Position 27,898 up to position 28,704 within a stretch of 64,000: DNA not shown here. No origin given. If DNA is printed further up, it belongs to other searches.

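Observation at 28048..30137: Tightly coupled DprA/SLOG-like - NUDIX - methyltransferase - Maf operon (nucleotide-centric four-gene module)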

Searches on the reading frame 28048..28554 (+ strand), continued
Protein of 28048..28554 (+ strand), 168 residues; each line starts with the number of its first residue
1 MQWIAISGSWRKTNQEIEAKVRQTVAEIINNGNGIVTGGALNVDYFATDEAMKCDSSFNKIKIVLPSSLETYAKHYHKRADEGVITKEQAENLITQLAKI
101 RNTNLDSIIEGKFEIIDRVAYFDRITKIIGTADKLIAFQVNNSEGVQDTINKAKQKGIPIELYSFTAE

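Call 75: search_protein_families(library=pfam, proteins=[L016:2765-3073:+], max_evalue=10)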
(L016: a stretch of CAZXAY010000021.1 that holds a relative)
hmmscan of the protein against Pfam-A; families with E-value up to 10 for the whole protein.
L016:2765-3073:+ (103 aa): 5 families
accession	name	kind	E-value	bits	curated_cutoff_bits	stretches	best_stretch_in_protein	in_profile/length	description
PF12643.12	MazG-like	-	1.4e-07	32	27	1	33-86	16-69/85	MazG-like family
PF03819.22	MazG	-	3.7e-05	24.4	22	1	32-87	10-70/74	MazG nucleotide pyrophosphohydrolase domain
PF01503.22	PRA-PH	-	0.0033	18.3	21.3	1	31-82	33-84/86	Phosphoribosyl-ATP pyrophosphohydrolase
PF15080.11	DUF4547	-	0.039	14.1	27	1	7-55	37-85/196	Domain of unknown function (DUF4547)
PF23100.1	DUF2096_N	-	0.11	13.4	26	1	4-87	8-93/96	DUF2096 N-terminal four-helical bundle domain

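Call 77: search_protein_families(library=pfam, proteins=[L026:5419-5871:+, L075:1360-1917:+, L033:5405-6001:+, L077:3997-4542:+, L035:5352-5990:+, L035:6507-7316:+, L049:4774-5418:+, L019:5267-5995:+, L001:6529-7047:+, L068:5167-5979:+], max_evalue=0.001)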
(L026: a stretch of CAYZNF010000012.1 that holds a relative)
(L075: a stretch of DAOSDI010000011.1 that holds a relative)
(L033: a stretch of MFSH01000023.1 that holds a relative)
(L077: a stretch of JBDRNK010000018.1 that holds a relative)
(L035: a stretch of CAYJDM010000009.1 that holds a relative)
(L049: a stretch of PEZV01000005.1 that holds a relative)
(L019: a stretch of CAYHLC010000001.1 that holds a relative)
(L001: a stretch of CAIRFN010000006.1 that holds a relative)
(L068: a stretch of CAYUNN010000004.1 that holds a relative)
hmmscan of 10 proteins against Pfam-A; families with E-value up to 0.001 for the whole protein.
L026:5419-5871:+ (151 aa): 2 families
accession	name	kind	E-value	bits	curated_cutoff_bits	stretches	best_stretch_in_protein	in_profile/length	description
PF00383.29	dCMP_cyt_deam_1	-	1.8e-22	79.6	25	1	2-100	3-101/102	Cytidine and deoxycytidylate deaminase zinc-binding region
PF14437.12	MafB19-deam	-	1.1e-20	74.4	27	1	1-105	1-105/142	MafB19-like deaminase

L075:1360-1917:+ (186 aa): 1 family
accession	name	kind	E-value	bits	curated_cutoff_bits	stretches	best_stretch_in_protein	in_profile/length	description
PF01661.27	Macro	-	5e-48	162.4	22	1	39-150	1-117/118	Macro domain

L033:5405-6001:+ (199 aa): 0 families

L077:3997-4542:+ (182 aa): 5 families
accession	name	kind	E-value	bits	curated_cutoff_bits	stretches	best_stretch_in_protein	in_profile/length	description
PF13671.12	AAA_33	-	5.1e-14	53.2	27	1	4-139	2-141/143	AAA domain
PF13238.12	AAA_18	-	9e-08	33.1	29.4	1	4-122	1-118/128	AAA domain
PF13521.12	AAA_28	-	3.6e-05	24.5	27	1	4-61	2-58/164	AAA domain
PF13207.12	AAA_17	-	0.00071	20.3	27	0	11-121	5-127/136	AAA domain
PF01745.22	IPT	-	0.00072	19.5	20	0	1-34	1-34/233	Isopentenyl transferase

L035:5352-5990:+ (213 aa): 1 family
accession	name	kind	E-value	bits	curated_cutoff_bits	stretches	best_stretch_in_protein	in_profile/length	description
PF01931.24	NTPase_I-T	-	1.7e-26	93.4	25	1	38-204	1-160/162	Protein of unknown function DUF84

L035:6507-7316:+ (270 aa): 1 family
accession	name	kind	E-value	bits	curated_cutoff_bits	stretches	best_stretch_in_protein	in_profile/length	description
PF00459.30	Inositol_P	-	9.6e-42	143.8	27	1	15-265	6-265/271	Inositol monophosphatase family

L049:4774-5418:+ (215 aa): 3 families
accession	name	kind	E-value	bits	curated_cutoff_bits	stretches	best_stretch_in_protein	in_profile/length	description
PF01863.23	YgjP-like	-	1.3e-53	182.6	26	1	14-212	1-205/207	YgjP-like, metallopeptidase domain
PF10263.15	SprT-like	-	0.0001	22.6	25.6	1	129-187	13-75/108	SprT-like family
PF08325.16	WLM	-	0.00018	22.1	26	1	173-200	83-110/190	WLM domain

L019:5267-5995:+ (243 aa): 4 families
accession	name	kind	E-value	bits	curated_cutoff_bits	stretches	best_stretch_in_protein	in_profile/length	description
PF08282.18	Hydrolase_3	-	2e-08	34.7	20.9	1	144-207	148-212/255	haloacid dehalogenase-like hydrolase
PF00702.32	Hydrolase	-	1e-06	29.8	26.4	1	6-208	2-181/191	haloacid dehalogenase-like hydrolase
PF03332.19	PMM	-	1.1e-05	25.8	22.4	1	143-242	121-220/221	Eukaryotic phosphomannomutase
PF05116.19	S6PP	-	1.4e-05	25.3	20.3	1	151-217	134-196/247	Sucrose-6F-phosphate phosphohydrolase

L001:6529-7047:+ (173 aa): 2 families
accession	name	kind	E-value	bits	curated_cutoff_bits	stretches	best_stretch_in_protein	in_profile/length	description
PF10706.15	Aminoglyc_resit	-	9.3e-23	81.4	21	1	10-155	2-146/149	Aminoglycoside-2''-adenylyltransferase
PF14907.12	NTP_transf_5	-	1.1e-06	28.8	31.2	1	6-100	56-149/249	Uncharacterised nucleotidyltransferase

L068:5167-5979:+ (271 aa): 2 families
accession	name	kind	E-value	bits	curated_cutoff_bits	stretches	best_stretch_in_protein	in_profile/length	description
PF00293.34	NUDIX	-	3.7e-16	59.8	21.1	1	144-257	8-123/134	NUDIX domain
PF14815.12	NUDIX_4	-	2e-05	24.8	35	1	144-254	3-100/113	NUDIX domain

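Call 80: find_encoding_contigs(protein=P0001, flank=5000, max_places=2)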
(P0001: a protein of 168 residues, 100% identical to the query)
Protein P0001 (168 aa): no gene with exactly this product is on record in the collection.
